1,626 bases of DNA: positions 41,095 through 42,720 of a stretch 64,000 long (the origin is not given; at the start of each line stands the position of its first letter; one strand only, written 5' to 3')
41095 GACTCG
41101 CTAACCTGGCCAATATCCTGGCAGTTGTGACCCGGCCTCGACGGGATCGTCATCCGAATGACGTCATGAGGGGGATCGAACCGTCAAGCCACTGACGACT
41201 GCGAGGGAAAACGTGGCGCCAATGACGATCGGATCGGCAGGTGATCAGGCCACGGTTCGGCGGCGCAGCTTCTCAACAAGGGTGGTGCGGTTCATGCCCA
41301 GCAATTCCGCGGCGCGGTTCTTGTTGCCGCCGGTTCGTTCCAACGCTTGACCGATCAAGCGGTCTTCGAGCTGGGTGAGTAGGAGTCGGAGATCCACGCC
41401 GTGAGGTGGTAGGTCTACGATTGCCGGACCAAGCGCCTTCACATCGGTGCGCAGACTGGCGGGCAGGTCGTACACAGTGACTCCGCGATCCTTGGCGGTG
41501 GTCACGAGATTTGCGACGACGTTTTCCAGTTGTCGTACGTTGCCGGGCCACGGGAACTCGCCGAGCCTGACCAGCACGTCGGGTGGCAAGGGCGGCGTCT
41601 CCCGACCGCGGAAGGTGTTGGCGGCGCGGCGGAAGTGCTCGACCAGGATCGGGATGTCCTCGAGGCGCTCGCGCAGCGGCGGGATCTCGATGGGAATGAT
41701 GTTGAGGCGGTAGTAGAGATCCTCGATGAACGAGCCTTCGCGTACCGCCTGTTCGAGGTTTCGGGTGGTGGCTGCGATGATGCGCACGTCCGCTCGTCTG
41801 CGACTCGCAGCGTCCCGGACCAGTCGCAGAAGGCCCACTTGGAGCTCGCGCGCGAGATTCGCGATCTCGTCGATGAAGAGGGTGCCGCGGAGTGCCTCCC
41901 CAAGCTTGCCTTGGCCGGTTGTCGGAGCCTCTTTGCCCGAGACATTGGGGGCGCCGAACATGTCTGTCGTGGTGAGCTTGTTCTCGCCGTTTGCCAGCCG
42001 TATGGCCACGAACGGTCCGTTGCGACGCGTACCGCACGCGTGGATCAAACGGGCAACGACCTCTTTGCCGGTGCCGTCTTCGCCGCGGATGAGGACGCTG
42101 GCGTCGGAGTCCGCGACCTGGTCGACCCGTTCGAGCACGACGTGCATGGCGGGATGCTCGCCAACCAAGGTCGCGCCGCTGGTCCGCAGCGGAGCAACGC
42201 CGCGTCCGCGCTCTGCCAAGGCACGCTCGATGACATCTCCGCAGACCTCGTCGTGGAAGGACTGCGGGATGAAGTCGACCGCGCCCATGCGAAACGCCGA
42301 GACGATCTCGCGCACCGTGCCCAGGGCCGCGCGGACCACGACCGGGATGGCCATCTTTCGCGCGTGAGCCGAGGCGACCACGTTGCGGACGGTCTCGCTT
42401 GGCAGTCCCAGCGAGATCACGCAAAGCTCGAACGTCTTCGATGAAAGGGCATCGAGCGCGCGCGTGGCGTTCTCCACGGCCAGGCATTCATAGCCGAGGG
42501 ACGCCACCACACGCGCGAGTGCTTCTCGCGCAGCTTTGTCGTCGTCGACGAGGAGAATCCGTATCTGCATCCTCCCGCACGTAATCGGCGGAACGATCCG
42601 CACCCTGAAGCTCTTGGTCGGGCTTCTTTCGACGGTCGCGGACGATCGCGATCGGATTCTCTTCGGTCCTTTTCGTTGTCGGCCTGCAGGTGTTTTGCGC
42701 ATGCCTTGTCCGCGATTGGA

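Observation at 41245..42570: NtrC-type response regulator whose sigma-54-contacting GAFTGA loop is replaced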

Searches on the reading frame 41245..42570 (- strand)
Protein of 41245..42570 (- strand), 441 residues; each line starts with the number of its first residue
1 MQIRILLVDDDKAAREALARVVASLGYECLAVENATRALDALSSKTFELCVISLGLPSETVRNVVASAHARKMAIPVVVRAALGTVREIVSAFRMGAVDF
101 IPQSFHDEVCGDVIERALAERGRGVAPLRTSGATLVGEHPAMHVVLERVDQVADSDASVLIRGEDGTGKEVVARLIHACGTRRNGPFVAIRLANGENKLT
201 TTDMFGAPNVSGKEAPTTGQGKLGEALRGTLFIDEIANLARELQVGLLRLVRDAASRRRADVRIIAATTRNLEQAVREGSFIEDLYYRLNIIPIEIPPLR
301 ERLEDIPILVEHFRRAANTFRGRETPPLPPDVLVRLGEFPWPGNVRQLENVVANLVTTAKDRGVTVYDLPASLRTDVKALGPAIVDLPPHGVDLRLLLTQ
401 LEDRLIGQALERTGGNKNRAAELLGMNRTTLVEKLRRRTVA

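Call 5: search_protein_families(library=pfam, proteins=[window:41245-42570:-], max_evalue=0.01)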
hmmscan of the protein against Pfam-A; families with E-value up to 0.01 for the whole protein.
window:41245-42570:- (441 aa): 8 families
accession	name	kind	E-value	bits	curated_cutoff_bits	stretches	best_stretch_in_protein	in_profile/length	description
PF00158.32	Sigma54_activat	-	2.1e-42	145.1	20.2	1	135-295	1-168/168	Sigma-54 interaction domain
PF14532.12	Sigma54_activ_2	-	1.1e-21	78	25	1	136-299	1-138/138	Sigma-54 interaction domain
PF25601.1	AAA_lid_14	-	3.1e-19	69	27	1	300-376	1-77/87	AAA+ ATPase lid domain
PF02954.25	HTH_8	-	3.9e-14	52.5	22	1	398-437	2-41/42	Bacterial regulatory protein, Fis family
PF00072.30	Response_reg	-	2.1e-11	44.4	30.2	1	5-108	1-104/111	Response regulator receiver domain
PF06490.17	FleQ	-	5.4e-05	23.9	22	1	4-79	1-74/108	Flagellar regulatory protein FleQ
PF07728.20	AAA_5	-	0.0022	18.4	22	1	159-253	2-92/139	AAA domain (dynein-related subfamily)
PF10923.14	BrxC_BrxD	-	0.0055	16.1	22.2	1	122-202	14-94/414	BREX system ATP-binding protein BrxC/D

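Call 6: search_protein_families(library=ncbifam, proteins=[window:41245-42570:-], max_evalue=0.01)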
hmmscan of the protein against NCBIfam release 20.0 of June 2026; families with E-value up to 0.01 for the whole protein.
window:41245-42570:- (441 aa): 78 families (the best 25 are shown)
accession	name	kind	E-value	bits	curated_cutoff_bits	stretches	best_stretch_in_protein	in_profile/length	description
TIGR01818.1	ntrC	equivalog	1e-88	298.2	558.6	2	5-378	1-387/463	nitrogen regulation protein NR(I)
NF008469.0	PRK11361.1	equivalog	4.4e-79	266.3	714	1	4-437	6-453/461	acetoacetate metabolism transcriptional regulator AtoC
NF008176.1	PRK10923.1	equivalog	6e-79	265.8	620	1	4-375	5-387/469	nitrogen regulation protein NR(I)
NF051870.1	NAssimRespRegNtrX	equivalog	1.7e-76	257.9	600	1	4-437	3-449/452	nitrogen assimilation response regulator NtrX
NF007689.0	PRK10365.1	equivalog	2.5e-72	244.1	760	1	2-437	5-441/441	sigma-54-dependent response regulator transcription factor ZraR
TIGR02915.1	PEP_resp_reg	equivalog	6.5e-71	239.5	502.6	1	5-438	1-442/445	PEP-CTERM-box response regulator transcription factor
NF041552.1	TF_PrdR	equivalog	4.8e-69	233.2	795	1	135-436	269-574/577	sigma-54 dependent transcriptional regulator PrdR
NF041946.1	LuxO_transreg_Vib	equivalog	2.9e-66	224.1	800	1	21-376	15-383/463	quorum-sensing sigma-54 dependent transcriptional regulator LuxO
NF011695.0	PRK15115.1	equivalog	1.5e-63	215.1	763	1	3-438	7-436/445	two-component system response regulator GlrR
NF050807.1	TransRegFlbDCaul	equivalog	2.6e-63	214.4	750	1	4-437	2-437/454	sigma-54-dependent transcriptional regulator FlbD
TIGR01817.1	nifA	equivalog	1.9e-60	205.1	528.85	1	133-368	196-437/534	nif-specific transcriptional activator NifA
NF003451.0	PRK05022.1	equivalog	1.4e-57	195.6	476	1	131-437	188-507/512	nitric oxide reductase transcriptional regulator NorR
NF038308.1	RNA_repair_RtcR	equivalog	3.2e-56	191.3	650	1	133-432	180-505/530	RNA repair transcriptional activator RtcR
TIGR02329.1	propionate_PrpR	equivalog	5.3e-56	190.3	499.2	1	79-436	175-525/526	propionate catabolism operon regulatory protein PrpR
NF041906.1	V4R_TF_MobR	exception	8.6e-55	186.2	999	1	136-436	235-542/544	phenol degradation transcriptional regulator MobR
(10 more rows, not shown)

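Call 8: search_solved_structures(query=window:41245-42570:-, show_alignments=3)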
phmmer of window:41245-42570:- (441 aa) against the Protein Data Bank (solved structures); distinct sequences matched with E-value up to 0.001: 107 (the best 60 are shown).
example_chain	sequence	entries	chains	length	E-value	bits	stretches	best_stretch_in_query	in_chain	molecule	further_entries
5m7n_A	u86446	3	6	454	1.3e-60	208.7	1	4-437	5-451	Nitrogen assimilation regulatory protein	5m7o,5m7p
4l4u_A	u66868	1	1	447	7e-57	196.5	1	3-369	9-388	Transcriptional regulator (NtrC family)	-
8p53_C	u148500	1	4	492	7.5e-57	196.4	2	99-373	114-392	Transcriptional regulator FleQ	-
1ojl_A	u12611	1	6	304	1e-56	195.9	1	132-437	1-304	TRANSCRIPTIONAL REGULATORY PROTEIN ZRAR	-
5exx_A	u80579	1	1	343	4.3e-56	193.9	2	134-374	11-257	Transcriptional regulator FleQ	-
1ny5_A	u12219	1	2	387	5e-56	193.7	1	4-360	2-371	transcriptional regulator (NtrC family)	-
3dzd_A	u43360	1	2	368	1.8e-50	175.4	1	4-357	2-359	Transcriptional regulator (NtrC family)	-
5ep0_A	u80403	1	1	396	2.2e-49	171.8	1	3-368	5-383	Putative repressor protein luxO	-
8pb9_D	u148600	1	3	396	2.4e-48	168.3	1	98-372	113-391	Transcriptional regulator FleQ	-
6jdi_A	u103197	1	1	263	5.2e-48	167.3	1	127-373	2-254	Nitrogen assimilation regulatory protein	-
6jdl_A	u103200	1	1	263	5.2e-48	167.3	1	127-373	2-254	Nitrogen assimilation regulatory protein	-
6j7e_A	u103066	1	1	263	9.7e-48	166.4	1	127-373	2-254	Nitrogen assimilation regulatory protein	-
7ejw_C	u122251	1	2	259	9.9e-48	166.3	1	127-373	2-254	Transcriptional regulator FleQ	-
26jl_A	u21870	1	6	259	1.9e-47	165.4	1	130-374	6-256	Flagellar regulatory protein A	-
5exp_A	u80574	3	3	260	2.6e-47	164.9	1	134-372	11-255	Transcriptional regulator FleQ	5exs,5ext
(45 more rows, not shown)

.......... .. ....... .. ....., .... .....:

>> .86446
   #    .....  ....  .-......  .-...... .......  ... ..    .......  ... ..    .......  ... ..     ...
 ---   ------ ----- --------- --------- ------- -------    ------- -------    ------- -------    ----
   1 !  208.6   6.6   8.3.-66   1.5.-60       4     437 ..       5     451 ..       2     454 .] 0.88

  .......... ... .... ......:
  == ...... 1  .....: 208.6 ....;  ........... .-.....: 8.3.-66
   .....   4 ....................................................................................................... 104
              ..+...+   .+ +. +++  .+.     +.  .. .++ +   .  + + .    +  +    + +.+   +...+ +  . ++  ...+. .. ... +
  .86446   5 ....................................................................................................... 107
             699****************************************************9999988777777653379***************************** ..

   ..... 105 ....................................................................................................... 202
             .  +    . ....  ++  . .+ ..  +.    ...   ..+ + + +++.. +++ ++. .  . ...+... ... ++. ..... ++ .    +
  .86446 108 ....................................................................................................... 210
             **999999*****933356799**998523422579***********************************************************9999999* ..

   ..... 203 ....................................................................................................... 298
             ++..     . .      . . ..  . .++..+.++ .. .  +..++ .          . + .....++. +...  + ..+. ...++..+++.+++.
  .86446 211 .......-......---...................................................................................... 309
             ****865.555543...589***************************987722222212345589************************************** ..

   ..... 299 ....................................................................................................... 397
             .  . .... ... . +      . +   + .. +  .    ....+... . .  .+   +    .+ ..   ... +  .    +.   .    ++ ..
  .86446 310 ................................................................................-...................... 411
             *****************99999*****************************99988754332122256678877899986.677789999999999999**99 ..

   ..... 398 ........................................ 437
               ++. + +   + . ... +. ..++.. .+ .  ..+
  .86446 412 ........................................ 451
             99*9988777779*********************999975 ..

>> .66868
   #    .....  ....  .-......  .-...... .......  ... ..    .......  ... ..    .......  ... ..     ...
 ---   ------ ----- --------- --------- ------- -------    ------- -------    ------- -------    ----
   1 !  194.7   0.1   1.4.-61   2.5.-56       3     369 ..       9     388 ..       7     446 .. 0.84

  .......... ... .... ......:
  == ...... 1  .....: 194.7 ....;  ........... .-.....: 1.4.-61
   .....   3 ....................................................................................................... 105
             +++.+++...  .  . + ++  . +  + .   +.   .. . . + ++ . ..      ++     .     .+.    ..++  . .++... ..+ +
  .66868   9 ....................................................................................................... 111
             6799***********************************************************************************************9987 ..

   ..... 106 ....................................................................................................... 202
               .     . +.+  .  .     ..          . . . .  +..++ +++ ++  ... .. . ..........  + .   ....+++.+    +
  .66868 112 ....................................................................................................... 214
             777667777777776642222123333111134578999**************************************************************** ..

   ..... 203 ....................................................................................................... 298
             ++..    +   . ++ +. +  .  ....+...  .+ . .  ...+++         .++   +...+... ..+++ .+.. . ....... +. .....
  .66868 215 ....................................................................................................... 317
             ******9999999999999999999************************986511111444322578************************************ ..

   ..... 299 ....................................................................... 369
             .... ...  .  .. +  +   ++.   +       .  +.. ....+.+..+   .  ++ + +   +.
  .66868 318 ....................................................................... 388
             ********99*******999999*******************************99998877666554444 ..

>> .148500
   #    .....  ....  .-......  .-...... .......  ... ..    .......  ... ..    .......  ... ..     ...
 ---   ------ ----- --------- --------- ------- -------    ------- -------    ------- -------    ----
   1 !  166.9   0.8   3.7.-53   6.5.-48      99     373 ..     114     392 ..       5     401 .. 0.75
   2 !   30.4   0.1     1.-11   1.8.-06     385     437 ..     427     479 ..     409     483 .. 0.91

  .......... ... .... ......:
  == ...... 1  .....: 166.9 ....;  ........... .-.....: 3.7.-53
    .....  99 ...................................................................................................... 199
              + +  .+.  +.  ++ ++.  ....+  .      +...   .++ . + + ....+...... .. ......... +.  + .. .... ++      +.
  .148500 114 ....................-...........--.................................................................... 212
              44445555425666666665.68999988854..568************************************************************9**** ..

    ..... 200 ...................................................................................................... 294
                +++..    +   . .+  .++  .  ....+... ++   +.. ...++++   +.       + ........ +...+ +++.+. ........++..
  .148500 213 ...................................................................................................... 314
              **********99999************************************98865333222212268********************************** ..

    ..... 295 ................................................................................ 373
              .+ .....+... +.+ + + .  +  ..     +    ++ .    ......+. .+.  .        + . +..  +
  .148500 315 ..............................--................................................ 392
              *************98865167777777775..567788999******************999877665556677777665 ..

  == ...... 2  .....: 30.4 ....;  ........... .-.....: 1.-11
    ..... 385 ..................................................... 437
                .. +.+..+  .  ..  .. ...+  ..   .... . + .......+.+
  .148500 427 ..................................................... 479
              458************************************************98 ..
